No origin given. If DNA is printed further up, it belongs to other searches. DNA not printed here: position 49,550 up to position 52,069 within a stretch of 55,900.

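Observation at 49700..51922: Orphan, lower-G+C secreted decahaem cytochrome made of two duplicated 5-haem modules with DxDxDG loops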

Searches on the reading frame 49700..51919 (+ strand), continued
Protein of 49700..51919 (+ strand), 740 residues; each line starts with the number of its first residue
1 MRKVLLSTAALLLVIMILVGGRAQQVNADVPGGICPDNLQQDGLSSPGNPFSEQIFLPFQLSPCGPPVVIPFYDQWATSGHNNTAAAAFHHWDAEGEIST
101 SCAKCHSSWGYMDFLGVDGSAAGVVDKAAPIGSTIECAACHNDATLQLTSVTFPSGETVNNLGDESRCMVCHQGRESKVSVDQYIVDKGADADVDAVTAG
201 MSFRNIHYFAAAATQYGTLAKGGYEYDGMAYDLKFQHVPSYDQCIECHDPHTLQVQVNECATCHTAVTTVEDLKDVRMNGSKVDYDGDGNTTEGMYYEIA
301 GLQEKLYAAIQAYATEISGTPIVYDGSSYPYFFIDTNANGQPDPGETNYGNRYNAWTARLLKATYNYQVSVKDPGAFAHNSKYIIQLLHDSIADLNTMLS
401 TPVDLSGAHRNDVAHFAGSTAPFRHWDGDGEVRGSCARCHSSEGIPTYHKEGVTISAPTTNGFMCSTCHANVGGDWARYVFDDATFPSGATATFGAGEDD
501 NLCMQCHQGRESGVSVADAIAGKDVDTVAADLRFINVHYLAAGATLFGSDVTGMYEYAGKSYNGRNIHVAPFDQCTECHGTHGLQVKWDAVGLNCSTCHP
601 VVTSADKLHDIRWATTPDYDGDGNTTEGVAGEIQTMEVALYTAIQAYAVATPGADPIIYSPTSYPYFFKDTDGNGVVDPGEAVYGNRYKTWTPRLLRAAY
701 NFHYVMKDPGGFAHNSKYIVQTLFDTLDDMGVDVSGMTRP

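Call 38: fold_search(model_id=the predicted structure, library=pdb)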
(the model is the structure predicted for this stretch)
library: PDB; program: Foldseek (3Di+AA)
matches with E <= 10: 25; with E <= 0.001: 0
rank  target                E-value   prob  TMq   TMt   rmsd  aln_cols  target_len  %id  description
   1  6i5b_B                2.8e-03  1.00  0.23  0.34   7.0       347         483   14  Crystal Structure of Outer Cell Wall Cytochrome OcwA (released 2019-09-25)
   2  6i5b_A                3.0e-03  1.00  0.23  0.34   7.4       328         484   16  Crystal Structure of Outer Cell Wall Cytochrome OcwA (released 2019-09-25)
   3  6qvm_A                1.4e-01  0.84  0.22  0.24   8.8       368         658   13  Undecaheme cytochrome from S-layer of Carboxydothermus ferrireducens (released 2020-03-25)
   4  8rv0                  1.9e+00  0.08  0.15  0.21  14.9       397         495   12  Crystal structure of octaheme nitrite reductase from Trichlorobacter ammonificans in complex with nitrite (released 2024-03-27)
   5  4rkm_G                3.4e+00  0.03  0.11  0.12  19.4       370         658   13  Wolinella succinogenes octaheme sulfite reductase MccA, form I (released 2015-02-04)
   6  2x4l                  4.9e+00  0.02  0.08  0.14  11.3       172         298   10  Crystal structure of DesE, a ferric-siderophore receptor protein from Streptomyces coelicolor (released 2010-07-21)
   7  8oon_A                6.0e+00  0.01  0.05  0.07  15.6       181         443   13  Glutamine synthetase from Methanothermococcus thermolithotrophicus at a resolution of 2.43 A (released 2024-01-24)
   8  4cqo_C                6.0e+00  0.01  0.06  0.08  15.1       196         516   10  Structure of the human CNOT1 superfamily homology domain in complex with a Nanos1 peptide (released 2014-04-23)
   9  2rf7_A                6.4e+00  0.08  0.21  0.32   9.1       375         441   12  Crystal structure of the escherichia coli nrfa mutant Q263E (released 2008-03-25)
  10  7f4y_A                6.7e+00  0.01  0.05  0.04  14.8       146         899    9  Crystal structure of replisomal dimer of DNA polymerase from bacteriophage RB69 with DNA duplexes (released 2021-07-14)
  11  6kif_1                7.1e+00  0.02  0.07  0.12  11.5       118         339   17  Structure of cyanobacterial photosystem I-IsiA-flavodoxin supercomplex (released 2020-02-12)
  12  4wjy_A                7.5e+00  0.06  0.20  0.31  12.4       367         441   13  Esherichia coli nitrite reductase NrfA H264N (released 2015-03-11)
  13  6v0a_A                7.5e+00  0.02  0.14  0.21  15.7       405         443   13  Crystal structure of cytochrome c nitrite reductase from the bacterium Geobacter lovleyi with bound sulfate (released 2020-06-17)
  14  8oon_F                7.9e+00  0.01  0.05  0.08  16.2       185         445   12  Glutamine synthetase from Methanothermococcus thermolithotrophicus at a resolution of 2.43 A (released 2024-01-24)
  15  1oah_A                8.3e+00  0.04  0.19  0.27  11.3       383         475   13  Cytochrome c Nitrite Reductase from Desulfovibrio desulfuricans ATCC 27774: The relevance of the two calcium sites in  (released 2003-05-08)
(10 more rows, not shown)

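Call 46: search_solved_structures(query=A1, max_evalue=10, show_alignments=4)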
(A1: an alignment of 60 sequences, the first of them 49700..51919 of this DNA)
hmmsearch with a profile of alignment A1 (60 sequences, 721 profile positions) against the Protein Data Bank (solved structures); distinct sequences matched with E-value up to 10: 12.
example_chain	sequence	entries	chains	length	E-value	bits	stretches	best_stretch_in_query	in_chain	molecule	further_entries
5li0_n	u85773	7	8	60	0.12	13.9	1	224-266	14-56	30S ribosomal protein S14 type Z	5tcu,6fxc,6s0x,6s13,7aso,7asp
5nd8_n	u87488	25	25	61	0.13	13.8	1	223-266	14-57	30S ribosomal protein S14 type Z | Small ribosomal subunit protein uS14B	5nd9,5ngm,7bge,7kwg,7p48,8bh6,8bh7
7nhl_o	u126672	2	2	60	0.15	13.6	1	223-266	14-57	30S ribosomal protein S14 type Z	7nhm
5njt_N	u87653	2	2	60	0.41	12.1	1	226-262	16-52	30S ribosomal protein S14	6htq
10vb_B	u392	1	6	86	0.42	12.1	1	575-640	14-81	Anti-CRISPR protein (AcrIIC1)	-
3j9w_AN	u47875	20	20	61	0.43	12.1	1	226-262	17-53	30S ribosomal protein uS14 | 30S ribosomal protein S14 | 30S ribosomal protein S14 type Z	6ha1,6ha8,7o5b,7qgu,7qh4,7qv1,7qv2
10vc_B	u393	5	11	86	0.56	11.7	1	575-638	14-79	Anti-CRISPR protein (AcrIIC1)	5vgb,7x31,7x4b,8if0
1j7h_A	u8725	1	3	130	0.6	11.6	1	161-207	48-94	HYPOTHETICAL PROTEIN HI0719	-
8yp6_n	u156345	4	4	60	0.91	11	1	226-265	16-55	Small ribosomal subunit protein uS14B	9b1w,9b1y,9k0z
32nj_N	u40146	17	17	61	0.95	10.9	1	226-265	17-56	Small ribosomal subunit protein uS14B | 30S ribosomal protein S14 type Z | 30S Ribosomal Protein S14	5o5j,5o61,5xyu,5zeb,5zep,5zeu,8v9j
7nhn_o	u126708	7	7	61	0.98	10.9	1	227-262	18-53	30S ribosomal protein S14 type Z | Small ribosomal subunit protein uS14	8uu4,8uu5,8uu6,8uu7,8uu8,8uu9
2ozy_A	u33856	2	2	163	7.4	8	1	422-495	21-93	Cytochrome c-type protein nrfB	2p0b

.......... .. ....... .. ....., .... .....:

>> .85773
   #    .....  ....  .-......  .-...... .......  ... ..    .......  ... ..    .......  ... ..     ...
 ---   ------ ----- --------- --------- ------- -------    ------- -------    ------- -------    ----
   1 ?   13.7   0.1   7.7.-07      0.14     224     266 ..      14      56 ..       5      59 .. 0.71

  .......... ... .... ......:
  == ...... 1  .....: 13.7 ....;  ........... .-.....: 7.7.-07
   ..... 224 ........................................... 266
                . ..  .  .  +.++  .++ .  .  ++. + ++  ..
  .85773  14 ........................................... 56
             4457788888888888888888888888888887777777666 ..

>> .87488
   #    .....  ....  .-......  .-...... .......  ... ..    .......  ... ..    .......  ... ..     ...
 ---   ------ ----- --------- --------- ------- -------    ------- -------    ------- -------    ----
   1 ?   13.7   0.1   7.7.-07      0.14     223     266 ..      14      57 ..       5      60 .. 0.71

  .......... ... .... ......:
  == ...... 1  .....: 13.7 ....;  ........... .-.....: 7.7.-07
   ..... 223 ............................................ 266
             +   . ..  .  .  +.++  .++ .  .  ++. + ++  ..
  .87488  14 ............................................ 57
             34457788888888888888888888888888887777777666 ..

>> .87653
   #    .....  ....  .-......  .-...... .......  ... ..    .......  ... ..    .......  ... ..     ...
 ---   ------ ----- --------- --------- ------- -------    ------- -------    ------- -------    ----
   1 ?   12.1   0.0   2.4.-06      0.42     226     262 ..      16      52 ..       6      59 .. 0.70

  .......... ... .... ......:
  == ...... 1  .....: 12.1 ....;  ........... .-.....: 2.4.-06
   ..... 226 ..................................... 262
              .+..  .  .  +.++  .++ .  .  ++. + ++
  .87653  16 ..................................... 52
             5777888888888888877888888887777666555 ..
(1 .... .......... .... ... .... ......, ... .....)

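Call 53: search_protein_families(library=ncbifam, proteins=[L028:7151-7990:+, L028:8004-9863:+, L028:9857-12031:+, L020:12069-13259:+, L020:14350-16044:+, L020:18138-19094:-], max_evalue=1)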
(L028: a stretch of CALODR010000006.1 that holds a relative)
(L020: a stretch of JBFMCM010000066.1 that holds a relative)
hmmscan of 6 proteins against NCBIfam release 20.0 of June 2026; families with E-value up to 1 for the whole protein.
L028:7151-7990:+ (280 aa): 9 families
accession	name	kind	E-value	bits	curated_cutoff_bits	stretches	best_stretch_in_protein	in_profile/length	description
TIGR03508.1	decahem_SO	subfamily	3.6e-52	177.4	192.2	1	41-275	2-257/258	DmsE family decaheme c-type cytochrome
NF041028.1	decahem_GSU2203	exception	1.3e-46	159.2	325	2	41-248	36-255/317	GSU2203 family decaheme c-type cytochrome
TIGR01905.1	paired_CXXCH_1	subfamily_domain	1.1e-22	79.6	25.2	4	209-246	1-37/41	doubled CXXCH domain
TIGR03153.1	cytochr_NrfH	equivalog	4.7e-11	42.9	134.2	3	36-73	97-135/138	cytochrome c nitrite reductase small subunit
NF045722.1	c3_cytochr_TmcA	equivalog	3.8e-09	36.5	114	3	97-152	56-113/125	acidic tetraheme cytochrome c3 TmcA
NF047727.1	4hemeCytCCctA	equivalog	1e-05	25.6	180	2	143-201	58-107/109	tetraheme c-type cytochrome CctA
NF041781.1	mnquin_red_QrcA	equivalog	0.0057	16.3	180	2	229-272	34-78/174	menaquinone reductase multiheme cytochrome c subunit QrcA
NF002796.0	PRK02935.1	equivalog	0.048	13.5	108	1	17-71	46-93/118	hypothetical protein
TIGR01904.2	GSu_C4xC__C2xCH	domain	0.13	12.1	27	1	145-183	24-64/73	CxxxxCH/CxxCH domain c-type cytochrome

L028:8004-9863:+ (620 aa): 1 family
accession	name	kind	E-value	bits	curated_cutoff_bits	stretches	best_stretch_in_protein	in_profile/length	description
NF041027.1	GSU2204_Se_pt_1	equivalog_domain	1.2e-08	34.2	350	1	354-435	375-454/580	GSU2204 family CXXCH-containing (seleno)protein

L028:9857-12031:+ (725 aa): 8 families
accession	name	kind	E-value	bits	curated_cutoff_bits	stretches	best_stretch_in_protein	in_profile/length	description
TIGR03508.1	decahem_SO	subfamily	0.00034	20.2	192.2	2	412-580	3-176/258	DmsE family decaheme c-type cytochrome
NF045830.1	MYPU_1760_HExxH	subfamily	0.00082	18.6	175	1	285-330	446-491/509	MYPU_1760 family metalloprotease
TIGR01904.2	GSu_C4xC__C2xCH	domain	0.0045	16.7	27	1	540-584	16-62/73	CxxxxCH/CxxCH domain c-type cytochrome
TIGR03153.1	cytochr_NrfH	equivalog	0.14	12.2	134.2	0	410-450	101-135/138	cytochrome c nitrite reductase small subunit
NF045713.1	CxxCH_16_HmcA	equivalog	0.16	10.5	400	1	546-583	227-257/541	sulfate respiration complex hexadecaheme cytochrome HmcA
NF047727.1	4hemeCytCCctA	equivalog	0.17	12.1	180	1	216-244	76-105/109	tetraheme c-type cytochrome CctA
NF008659.0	PRK11659.1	equivalog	0.68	9.6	184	1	410-483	45-119/188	cytochrome c nitrite reductase pentaheme subunit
TIGR04257.1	nanowire_3heme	domain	0.78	9.9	40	1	229-248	16-35/75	c(7)-type cytochrome triheme domain-containing protein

L020:12069-13259:+ (397 aa): 15 families
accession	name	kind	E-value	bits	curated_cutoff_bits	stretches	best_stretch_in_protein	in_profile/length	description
TIGR03508.1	decahem_SO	subfamily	9.5e-13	48.2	192.2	3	191-303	70-174/258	DmsE family decaheme c-type cytochrome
NF041028.1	decahem_GSU2203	exception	1e-09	38.1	325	3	130-258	36-159/317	GSU2203 family decaheme c-type cytochrome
NF008659.0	PRK11659.1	equivalog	7.1e-09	35.6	184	2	59-135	44-109/188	cytochrome c nitrite reductase pentaheme subunit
TIGR03146.1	cyt_nit_nrfB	equivalog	4.6e-07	30.2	166.6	2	60-111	10-52/145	cytochrome c nitrite reductase pentaheme subunit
TIGR03153.1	cytochr_NrfH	equivalog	1.7e-06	28.1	134.2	2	215-334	21-135/138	cytochrome c nitrite reductase small subunit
NF041198.1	UshA_like_PCGU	equivalog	3.3e-05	22.7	275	2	192-255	409-480/519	UshA-like (seleno)protein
TIGR01905.1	paired_CXXCH_1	subfamily_domain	4.8e-05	23.2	25.2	1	224-258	8-40/41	doubled CXXCH domain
TIGR04257.1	nanowire_3heme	domain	6.8e-05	22.9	40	2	126-170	20-61/75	c(7)-type cytochrome triheme domain-containing protein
NF045713.1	CxxCH_16_HmcA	equivalog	0.00074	18.2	400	2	129-202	317-390/541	sulfate respiration complex hexadecaheme cytochrome HmcA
NF041791.1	anti-phage_ZorE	equivalog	0.0016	17.4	600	1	132-236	207-318/358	type II Zorya anti-phage system protein ZorE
NF007906.0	PRK10617.1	equivalog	0.0019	18.1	349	2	132-174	59-98/200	cytochrome c-type protein NapC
NF040886.1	cyt_C_like_Sec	equivalog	0.0031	16.2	250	2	131-316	46-225/423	multiheme c-type cytochrome (seleno)protein ExtKL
NF009533.0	PRK12897.1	equivalog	0.024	14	488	1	245-277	15-47/248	type I methionyl aminopeptidase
TIGR02161.1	napC_nirT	subfamily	0.027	14.3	310.6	2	131-173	46-88/185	periplasmic nitrate (or nitrite) reductase c-type cytochrome, NapC/NirT family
NF049875.1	NetB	exception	0.57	10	380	0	193-231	74-109/211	Nrf-like electron transfer protein NetB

L020:14350-16044:+ (565 aa): 7 families
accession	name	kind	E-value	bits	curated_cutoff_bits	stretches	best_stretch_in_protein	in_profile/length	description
TIGR03153.1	cytochr_NrfH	equivalog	2.8e-16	59.8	134.2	1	28-133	5-111/138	cytochrome c nitrite reductase small subunit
NF047812.1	LIC11213_lipo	equivalog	5.7e-07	29.7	100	1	478-562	37-116/118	LIC11213 family lipoprotein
TIGR02161.1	napC_nirT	subfamily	0.00023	21.1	310.6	1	33-110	26-108/185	periplasmic nitrate (or nitrite) reductase c-type cytochrome, NapC/NirT family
TIGR03146.1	cyt_nit_nrfB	equivalog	0.00098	19.4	166.6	1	74-136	38-96/145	cytochrome c nitrite reductase pentaheme subunit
NF051471.1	cytcCgr1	equivalog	0.0031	17.2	340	1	30-74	11-56/204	cytochrome c-type protein Cgr1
NF007906.0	PRK10617.1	equivalog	0.0079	16.1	349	1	34-115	36-122/200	cytochrome c-type protein NapC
NF011606.0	PRK15032.1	equivalog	0.011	14.9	455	1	19-106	12-103/390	pentaheme c-type cytochrome TorC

L020:18138-19094:- (319 aa): 14 families
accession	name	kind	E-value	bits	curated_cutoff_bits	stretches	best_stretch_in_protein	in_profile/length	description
TIGR03508.1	decahem_SO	subfamily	9.3e-16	58.1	192.2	2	42-168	32-156/258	DmsE family decaheme c-type cytochrome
NF041028.1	decahem_GSU2203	exception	1.5e-12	47.4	325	1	42-214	65-232/317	GSU2203 family decaheme c-type cytochrome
NF041198.1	UshA_like_PCGU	equivalog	2.4e-11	42.9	275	2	46-138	410-510/519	UshA-like (seleno)protein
TIGR01905.1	paired_CXXCH_1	subfamily_domain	1.7e-06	27.8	25.2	2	156-190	7-38/41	doubled CXXCH domain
NF008659.0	PRK11659.1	equivalog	1.4e-05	24.8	184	1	6-194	6-173/188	cytochrome c nitrite reductase pentaheme subunit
TIGR04315.1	octaheme_Shew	subfamily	2.3e-05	23.6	375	2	126-253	69-205/440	tetrathionate reductase family octaheme c-type cytochrome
TIGR04257.1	nanowire_3heme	domain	0.00012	22.1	40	1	188-246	8-62/75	c(7)-type cytochrome triheme domain-containing protein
TIGR03146.1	cyt_nit_nrfB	equivalog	0.00019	21.7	166.6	1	47-190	14-143/145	cytochrome c nitrite reductase pentaheme subunit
NF049875.1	NetB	exception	0.001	18.9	380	2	37-139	93-198/211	Nrf-like electron transfer protein NetB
TIGR03507.1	decahem_SO1788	subfamily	0.0032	16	209.3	2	36-117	235-308/672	OmcA/MtrC family decaheme c-type cytochrome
NF041742.1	WGxxGxxG_fam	subfamily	0.047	14.3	35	1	282-296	51-65/69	WGxxGxxG family protein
NF008339.0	PRK11125.1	equivalog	0.056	12.1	595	1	188-247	271-330/487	ammonia-forming cytochrome c nitrite reductase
NF043010.1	Cyt554_Nsmonas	equivalog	0.076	12.4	400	1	19-114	6-118/238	cytochrome c-550 CycA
NF045722.1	c3_cytochr_TmcA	equivalog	0.47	10.3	114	1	74-141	49-115/125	acidic tetraheme cytochrome c3 TmcA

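Call 68: search_protein_representatives(protein=window:49700-51919:+)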
Query: 740 residues. Proteins with E-value up to 0.001 (for the whole library): 1473; up to 1e-10: 954; up to 1e-30: 426. The best 150 are listed.
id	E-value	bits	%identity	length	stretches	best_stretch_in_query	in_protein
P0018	0.0e+00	1059.9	53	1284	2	68-550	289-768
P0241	6.7e-242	821.8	57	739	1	63-740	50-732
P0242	4.1e-227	772.9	50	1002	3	69-559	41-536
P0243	1.0e-217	741.9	53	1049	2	68-567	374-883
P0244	2.7e-214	730.5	51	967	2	73-579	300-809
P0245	2.2e-200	684.5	49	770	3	67-402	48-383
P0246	5.6e-193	660.0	48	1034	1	65-740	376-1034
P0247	2.4e-190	651.3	50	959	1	71-740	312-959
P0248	1.0e-188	646.0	52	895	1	75-740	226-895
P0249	1.2e-187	642.4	50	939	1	66-740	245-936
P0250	2.3e-181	621.6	50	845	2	68-637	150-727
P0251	2.7e-181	621.4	53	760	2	67-522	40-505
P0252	2.4e-179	615.0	47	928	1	73-740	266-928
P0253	2.2e-178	611.8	49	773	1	67-740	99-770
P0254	2.4e-178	611.7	48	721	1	71-736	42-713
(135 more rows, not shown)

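Call 71: search_solved_structures(query=A3, max_evalue=10)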
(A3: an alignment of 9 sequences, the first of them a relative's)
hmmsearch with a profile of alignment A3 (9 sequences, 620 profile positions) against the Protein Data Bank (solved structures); distinct sequences matched with E-value up to 10: 0.
